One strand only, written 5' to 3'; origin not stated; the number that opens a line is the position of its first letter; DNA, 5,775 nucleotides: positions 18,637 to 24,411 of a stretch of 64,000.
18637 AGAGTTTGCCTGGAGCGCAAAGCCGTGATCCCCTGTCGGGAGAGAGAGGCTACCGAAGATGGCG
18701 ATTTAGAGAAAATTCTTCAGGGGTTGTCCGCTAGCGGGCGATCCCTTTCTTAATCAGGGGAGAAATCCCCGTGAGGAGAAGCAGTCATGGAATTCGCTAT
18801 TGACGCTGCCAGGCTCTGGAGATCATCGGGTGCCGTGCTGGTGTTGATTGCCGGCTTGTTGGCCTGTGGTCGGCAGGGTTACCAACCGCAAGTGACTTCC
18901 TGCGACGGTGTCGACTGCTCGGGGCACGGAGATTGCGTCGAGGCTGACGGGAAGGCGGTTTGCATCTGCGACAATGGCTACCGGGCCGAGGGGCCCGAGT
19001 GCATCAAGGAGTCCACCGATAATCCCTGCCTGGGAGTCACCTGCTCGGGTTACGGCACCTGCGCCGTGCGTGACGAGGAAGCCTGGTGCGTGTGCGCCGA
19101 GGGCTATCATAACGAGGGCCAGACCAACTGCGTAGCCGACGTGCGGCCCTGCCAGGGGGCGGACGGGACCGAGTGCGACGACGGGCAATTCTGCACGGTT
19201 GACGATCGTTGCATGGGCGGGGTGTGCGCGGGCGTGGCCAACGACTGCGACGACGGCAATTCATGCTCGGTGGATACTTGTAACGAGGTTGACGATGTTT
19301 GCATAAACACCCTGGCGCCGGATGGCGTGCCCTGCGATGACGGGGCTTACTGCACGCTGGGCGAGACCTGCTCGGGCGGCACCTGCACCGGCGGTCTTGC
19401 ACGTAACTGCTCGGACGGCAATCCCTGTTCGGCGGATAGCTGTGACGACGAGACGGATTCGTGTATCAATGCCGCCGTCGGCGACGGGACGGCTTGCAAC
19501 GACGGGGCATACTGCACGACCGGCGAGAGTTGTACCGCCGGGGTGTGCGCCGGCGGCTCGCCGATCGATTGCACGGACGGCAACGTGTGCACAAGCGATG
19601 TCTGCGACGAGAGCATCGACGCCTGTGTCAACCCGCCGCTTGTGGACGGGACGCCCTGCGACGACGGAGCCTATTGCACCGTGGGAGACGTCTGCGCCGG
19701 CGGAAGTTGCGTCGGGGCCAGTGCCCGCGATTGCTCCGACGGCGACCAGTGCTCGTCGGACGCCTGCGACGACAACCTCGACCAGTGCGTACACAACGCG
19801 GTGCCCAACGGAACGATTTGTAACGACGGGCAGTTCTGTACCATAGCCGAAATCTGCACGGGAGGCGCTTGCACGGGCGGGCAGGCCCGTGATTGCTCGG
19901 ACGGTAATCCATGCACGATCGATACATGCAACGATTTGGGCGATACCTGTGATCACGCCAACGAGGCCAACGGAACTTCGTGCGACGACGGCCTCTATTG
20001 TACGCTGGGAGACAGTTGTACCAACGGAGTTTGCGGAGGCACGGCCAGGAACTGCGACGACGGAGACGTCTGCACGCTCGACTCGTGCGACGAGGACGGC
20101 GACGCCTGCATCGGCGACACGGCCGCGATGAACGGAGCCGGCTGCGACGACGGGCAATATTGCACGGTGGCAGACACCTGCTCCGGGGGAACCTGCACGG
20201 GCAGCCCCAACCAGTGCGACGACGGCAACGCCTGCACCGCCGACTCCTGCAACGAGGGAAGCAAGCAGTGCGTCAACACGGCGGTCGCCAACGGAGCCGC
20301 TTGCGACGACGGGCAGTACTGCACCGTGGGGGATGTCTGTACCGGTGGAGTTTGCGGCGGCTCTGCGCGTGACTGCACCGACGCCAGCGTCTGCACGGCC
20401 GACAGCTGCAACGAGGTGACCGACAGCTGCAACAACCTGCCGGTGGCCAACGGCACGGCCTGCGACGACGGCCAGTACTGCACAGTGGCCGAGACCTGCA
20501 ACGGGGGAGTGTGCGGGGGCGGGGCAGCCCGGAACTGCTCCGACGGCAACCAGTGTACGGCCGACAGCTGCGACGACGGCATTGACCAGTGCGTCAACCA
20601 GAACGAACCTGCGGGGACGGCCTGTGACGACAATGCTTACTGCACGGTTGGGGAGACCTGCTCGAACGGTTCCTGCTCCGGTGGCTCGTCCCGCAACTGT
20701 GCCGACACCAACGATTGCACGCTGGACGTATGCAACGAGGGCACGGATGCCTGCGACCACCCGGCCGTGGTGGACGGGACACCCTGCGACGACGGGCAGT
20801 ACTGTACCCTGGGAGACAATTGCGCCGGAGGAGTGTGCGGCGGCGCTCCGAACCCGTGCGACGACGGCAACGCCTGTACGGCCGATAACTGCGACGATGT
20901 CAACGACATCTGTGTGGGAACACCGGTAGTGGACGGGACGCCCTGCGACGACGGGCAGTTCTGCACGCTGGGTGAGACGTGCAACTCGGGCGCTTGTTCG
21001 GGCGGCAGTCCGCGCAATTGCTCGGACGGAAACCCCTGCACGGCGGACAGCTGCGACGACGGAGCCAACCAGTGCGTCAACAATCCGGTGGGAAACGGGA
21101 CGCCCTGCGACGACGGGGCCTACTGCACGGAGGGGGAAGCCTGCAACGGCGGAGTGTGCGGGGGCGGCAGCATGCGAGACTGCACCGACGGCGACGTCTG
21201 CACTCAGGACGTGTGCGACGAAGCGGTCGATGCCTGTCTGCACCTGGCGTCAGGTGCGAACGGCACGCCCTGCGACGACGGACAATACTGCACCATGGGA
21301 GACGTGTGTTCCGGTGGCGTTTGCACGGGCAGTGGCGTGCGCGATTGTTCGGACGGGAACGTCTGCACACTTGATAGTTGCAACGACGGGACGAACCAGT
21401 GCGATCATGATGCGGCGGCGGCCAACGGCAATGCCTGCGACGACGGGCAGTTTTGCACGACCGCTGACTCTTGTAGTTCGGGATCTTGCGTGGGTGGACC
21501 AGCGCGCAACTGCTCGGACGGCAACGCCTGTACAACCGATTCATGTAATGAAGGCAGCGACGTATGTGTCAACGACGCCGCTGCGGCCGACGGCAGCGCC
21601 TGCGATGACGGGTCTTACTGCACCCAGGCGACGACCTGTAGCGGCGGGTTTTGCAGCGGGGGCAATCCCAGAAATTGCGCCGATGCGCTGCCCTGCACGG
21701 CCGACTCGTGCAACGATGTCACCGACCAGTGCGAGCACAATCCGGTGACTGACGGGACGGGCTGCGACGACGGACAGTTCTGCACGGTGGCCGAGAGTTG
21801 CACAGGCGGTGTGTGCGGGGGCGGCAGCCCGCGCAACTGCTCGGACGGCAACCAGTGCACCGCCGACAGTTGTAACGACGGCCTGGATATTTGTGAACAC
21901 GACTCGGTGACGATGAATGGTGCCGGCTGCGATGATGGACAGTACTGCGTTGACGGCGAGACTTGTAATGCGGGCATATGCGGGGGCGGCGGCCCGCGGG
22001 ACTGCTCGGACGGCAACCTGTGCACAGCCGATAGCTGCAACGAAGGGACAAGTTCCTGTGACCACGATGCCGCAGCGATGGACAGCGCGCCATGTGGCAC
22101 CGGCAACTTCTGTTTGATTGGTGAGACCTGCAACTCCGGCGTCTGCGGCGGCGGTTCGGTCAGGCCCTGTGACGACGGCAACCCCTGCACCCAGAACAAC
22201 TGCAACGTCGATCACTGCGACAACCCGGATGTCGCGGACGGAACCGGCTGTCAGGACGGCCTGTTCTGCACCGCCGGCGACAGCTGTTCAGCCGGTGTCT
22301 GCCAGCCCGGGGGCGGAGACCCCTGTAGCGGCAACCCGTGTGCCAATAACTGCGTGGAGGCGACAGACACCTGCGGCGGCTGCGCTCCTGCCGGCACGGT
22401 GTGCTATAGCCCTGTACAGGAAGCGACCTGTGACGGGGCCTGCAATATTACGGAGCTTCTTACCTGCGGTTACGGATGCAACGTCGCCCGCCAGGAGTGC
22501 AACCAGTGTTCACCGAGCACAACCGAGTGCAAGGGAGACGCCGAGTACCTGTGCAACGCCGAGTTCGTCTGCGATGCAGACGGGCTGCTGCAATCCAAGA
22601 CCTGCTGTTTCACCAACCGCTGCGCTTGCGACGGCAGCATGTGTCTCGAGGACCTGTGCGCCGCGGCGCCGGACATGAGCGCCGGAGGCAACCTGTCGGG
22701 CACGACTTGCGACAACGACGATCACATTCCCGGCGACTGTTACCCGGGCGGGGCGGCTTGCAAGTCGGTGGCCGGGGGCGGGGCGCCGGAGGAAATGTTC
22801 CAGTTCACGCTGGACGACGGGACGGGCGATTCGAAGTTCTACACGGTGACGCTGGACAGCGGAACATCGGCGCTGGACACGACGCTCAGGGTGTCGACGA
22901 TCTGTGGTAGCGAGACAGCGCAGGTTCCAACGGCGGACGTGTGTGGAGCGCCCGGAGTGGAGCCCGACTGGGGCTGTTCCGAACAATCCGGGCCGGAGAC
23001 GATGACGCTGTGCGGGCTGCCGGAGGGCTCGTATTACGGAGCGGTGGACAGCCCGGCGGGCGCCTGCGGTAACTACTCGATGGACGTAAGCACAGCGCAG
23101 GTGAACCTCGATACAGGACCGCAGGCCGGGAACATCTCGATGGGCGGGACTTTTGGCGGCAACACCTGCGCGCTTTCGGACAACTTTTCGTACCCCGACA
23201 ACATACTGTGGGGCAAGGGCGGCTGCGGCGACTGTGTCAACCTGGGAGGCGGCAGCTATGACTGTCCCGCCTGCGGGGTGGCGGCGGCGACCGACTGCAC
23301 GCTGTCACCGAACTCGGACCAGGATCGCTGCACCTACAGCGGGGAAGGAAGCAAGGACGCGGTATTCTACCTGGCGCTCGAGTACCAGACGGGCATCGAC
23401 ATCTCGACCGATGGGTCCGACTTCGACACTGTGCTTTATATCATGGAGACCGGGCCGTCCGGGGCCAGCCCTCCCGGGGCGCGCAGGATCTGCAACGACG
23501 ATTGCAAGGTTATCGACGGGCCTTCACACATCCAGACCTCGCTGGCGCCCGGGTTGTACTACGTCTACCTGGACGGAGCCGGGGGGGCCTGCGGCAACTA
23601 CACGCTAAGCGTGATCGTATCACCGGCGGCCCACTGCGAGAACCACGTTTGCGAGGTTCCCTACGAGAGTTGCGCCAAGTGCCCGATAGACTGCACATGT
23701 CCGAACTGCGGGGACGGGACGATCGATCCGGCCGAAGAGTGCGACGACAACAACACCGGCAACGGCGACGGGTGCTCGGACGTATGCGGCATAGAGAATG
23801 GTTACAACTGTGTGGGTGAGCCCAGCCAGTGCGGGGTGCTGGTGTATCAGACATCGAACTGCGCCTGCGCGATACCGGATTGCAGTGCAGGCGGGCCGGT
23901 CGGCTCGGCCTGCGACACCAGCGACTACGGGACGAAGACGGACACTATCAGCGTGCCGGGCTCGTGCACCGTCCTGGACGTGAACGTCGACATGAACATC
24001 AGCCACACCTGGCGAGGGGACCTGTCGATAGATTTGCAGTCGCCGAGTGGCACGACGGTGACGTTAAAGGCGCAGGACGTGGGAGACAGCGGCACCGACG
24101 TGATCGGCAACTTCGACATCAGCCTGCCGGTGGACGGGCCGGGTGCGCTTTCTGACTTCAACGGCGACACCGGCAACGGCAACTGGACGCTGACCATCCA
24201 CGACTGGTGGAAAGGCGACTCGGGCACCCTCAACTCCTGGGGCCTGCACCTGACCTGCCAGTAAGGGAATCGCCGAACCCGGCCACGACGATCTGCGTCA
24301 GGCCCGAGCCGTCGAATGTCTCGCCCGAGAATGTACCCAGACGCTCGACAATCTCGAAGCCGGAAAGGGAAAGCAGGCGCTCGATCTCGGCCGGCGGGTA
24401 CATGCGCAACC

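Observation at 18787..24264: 1825-aa secreted protein built from about 21 tandem cysteine-rich repeats, ending in a proprotein-convertase P-domain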

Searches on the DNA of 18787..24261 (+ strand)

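Call 79: search_rna_families(sources=[L001, L026], threshold=evalue, max_evalue=10, show_alignments=3)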
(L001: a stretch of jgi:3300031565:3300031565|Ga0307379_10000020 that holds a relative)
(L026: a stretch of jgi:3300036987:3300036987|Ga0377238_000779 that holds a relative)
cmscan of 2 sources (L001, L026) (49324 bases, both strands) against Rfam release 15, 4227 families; matches with E-value up to 10: 3.
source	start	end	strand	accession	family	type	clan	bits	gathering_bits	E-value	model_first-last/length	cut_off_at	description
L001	16317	16379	-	RF00281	SNORD47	Gene; snRNA; snoRNA; CD-box;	-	24.4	50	2.7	1-77/77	no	Small nucleolar RNA SNORD47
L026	10541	10640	-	RF02994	IMPDH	Gene; sRNA;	-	21.1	95.4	5.7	1-108/108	no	IMPDH RNA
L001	22341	22391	-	RF01924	mir-2774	Gene; miRNA;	-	18.3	51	8.2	1-67/67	no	mir-2774 microRNA precursor family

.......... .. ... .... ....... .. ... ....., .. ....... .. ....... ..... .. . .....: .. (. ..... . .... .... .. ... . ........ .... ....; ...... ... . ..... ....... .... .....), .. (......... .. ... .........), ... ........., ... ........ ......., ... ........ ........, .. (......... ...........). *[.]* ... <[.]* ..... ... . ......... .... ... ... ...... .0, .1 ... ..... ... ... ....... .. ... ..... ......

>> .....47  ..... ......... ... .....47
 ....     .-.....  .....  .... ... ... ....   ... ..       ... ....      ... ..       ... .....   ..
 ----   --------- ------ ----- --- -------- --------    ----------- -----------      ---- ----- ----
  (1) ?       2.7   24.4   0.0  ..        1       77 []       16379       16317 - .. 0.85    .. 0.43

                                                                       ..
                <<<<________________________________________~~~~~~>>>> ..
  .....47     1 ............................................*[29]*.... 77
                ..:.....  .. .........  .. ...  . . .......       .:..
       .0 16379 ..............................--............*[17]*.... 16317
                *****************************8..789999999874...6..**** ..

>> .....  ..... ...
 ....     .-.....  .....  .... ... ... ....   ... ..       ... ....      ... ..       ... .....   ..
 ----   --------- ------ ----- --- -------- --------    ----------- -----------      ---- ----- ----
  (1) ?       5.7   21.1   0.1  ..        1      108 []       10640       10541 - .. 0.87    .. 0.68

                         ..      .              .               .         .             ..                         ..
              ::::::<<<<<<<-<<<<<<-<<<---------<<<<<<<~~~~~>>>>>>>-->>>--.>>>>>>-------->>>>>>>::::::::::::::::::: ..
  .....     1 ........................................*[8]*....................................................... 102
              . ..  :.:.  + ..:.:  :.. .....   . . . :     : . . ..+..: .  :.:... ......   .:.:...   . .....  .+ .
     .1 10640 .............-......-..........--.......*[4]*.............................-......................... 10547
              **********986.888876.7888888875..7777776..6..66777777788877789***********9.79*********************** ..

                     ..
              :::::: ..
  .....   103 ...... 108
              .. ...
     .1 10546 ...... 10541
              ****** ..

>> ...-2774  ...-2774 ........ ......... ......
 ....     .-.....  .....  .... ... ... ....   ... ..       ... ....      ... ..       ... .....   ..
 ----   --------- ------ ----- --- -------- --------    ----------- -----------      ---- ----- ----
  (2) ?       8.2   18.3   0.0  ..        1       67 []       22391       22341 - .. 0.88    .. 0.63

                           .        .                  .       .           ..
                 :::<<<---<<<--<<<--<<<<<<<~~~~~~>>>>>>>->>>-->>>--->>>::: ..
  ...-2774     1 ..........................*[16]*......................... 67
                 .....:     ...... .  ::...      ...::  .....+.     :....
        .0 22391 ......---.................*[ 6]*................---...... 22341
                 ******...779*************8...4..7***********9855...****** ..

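Call 81: search_rna_families(source=L001, start=200, end=560, threshold=evalue, max_evalue=10, show_alignments=2)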
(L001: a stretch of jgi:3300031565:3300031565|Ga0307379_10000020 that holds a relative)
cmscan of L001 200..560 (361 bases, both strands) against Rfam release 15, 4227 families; matches with E-value up to 10: 2.
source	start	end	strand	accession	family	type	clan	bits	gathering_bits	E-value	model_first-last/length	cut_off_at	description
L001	365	439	+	RF03167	c-di-GMP-I-GGC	Cis-reg; riboswitch;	CL00126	31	59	1.4e-05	1-80/80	no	c-di-GMP-I-GGC riboswitch aptamer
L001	483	520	-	RF00522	PreQ1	Cis-reg; riboswitch;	-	14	39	2.8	1-45/45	no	PreQ1 (pre queuosine) riboswitch aptamer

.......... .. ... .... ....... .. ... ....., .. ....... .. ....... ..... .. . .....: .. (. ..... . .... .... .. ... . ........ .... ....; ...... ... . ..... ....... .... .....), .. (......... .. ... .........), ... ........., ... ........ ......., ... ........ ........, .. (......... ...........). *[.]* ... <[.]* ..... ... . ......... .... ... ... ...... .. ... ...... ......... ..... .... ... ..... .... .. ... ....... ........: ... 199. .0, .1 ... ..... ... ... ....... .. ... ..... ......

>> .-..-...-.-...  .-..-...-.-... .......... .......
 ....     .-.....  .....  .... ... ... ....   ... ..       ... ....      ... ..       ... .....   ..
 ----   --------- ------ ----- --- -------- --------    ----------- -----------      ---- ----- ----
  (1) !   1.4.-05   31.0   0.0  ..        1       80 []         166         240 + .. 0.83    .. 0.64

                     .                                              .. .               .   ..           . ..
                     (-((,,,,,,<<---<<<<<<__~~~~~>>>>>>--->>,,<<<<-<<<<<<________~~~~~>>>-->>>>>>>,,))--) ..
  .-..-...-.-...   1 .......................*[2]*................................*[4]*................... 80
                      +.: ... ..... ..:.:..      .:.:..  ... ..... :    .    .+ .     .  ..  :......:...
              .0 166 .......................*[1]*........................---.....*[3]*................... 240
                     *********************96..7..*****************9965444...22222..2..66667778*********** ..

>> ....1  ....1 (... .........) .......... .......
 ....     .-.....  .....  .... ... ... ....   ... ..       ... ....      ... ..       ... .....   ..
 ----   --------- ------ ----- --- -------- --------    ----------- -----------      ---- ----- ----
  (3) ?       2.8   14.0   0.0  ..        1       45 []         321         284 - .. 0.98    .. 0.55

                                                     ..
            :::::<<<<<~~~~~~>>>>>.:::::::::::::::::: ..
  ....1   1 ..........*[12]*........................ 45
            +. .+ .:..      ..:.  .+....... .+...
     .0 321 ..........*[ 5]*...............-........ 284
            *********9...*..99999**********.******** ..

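Call 95: search_rna_families(source=L027, start=2290, end=2510, threshold=evalue, max_evalue=10, show_alignments=1)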
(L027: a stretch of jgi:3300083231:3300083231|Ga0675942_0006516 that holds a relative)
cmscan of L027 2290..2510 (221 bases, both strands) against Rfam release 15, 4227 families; matches with E-value up to 10: 8.
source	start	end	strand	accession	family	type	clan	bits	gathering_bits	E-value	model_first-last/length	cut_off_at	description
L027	2326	2401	+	RF03167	c-di-GMP-I-GGC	Cis-reg; riboswitch;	CL00126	26.6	59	0.00015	1-80/80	no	c-di-GMP-I-GGC riboswitch aptamer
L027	2404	2466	+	RF02454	ncr982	Gene; sRNA;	-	18.4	50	2.3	1-79/79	no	Bacillus sRNA ncr982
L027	2422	2452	-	RF03879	mir-2831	Gene; miRNA;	-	14.5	90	3.5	1-75/75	no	mir-2831 microRNA precursor family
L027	2423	2451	+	RF03785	mir-974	Gene; miRNA;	-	13.6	90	8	1-91/91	no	mir-974 microRNA precursor family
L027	2422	2452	+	RF03879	mir-2831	Gene; miRNA;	-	13.3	90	7.4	1-75/75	no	mir-2831 microRNA precursor family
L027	2335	2460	+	RF02609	BSR0602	Gene; sRNA;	-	12.9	191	0.89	1-169/169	no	Brucella sRNA 0602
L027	2378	2453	+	RF02987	GA-cis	Gene; sRNA;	-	11.2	34.7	9.9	1-88/88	no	GA-cis RNA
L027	2425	2449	+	RF00216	IRES_c-myc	Cis-reg; IRES;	-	6.9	40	5.4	76-100/302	no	c-myc internal ribosome entry site (IRES)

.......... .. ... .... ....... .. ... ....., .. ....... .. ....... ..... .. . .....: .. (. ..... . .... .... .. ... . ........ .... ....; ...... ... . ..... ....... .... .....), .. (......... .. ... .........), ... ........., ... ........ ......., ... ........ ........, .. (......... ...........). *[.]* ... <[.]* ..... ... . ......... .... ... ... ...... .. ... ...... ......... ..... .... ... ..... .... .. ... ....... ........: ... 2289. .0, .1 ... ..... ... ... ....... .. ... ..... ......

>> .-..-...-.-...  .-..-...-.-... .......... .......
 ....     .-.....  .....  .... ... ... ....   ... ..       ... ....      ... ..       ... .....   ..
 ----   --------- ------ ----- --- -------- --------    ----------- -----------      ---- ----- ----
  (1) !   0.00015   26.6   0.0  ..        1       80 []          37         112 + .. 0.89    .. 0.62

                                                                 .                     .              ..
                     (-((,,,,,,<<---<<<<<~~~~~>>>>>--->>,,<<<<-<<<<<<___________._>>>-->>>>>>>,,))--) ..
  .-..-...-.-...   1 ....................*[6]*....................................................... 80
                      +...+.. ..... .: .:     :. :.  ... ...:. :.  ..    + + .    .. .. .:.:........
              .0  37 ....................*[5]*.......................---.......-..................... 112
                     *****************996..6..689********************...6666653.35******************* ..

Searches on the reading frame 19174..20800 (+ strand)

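Call 25: search_solved_structures(query=window:19174-20800:+, max_evalue=1, show_alignments=2)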
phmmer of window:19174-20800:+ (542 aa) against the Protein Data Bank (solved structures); distinct sequences matched with E-value up to 1: 1.
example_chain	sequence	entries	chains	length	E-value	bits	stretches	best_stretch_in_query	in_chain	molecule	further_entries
9kep_B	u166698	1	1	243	0.73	11.4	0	200-308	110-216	RABV-G-PHD-FD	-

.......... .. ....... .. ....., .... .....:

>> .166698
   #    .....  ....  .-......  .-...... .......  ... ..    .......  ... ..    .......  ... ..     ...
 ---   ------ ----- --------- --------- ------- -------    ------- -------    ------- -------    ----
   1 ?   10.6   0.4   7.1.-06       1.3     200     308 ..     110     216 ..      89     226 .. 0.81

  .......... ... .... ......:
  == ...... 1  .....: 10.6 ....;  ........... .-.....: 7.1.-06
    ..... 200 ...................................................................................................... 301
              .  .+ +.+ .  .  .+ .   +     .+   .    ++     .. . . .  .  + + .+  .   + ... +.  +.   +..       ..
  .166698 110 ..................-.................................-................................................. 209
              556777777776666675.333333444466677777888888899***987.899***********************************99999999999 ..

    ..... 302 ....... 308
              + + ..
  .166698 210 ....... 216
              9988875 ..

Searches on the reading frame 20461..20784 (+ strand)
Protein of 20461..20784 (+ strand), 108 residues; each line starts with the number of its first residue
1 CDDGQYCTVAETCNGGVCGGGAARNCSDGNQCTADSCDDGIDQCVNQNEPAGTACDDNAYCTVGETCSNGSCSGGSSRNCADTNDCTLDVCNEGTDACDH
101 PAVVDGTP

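Call 13: search_protein_families(library=pfam, proteins=[window:20461-20784:+], max_evalue=10)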
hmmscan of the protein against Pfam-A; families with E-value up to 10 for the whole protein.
seq(108 aa): 4 families
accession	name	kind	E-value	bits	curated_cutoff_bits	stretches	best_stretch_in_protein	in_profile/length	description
PF01683.23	EB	-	0.031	14.8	24.3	1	42-73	10-40/52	EB module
PF00526.23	Dicty_CTDC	-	0.036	14.3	27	2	25-39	1-15/24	Dictyostelium (slime mold) repeat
PF23416.1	DUF7107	-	2.7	8.9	24.6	1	26-72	2-46/48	Domain of unknown function (DUF7107)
PF04706.18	Dickkopf_N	-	8.7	7.2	25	1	25-73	7-51/51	Dickkopf N-terminal cysteine-rich region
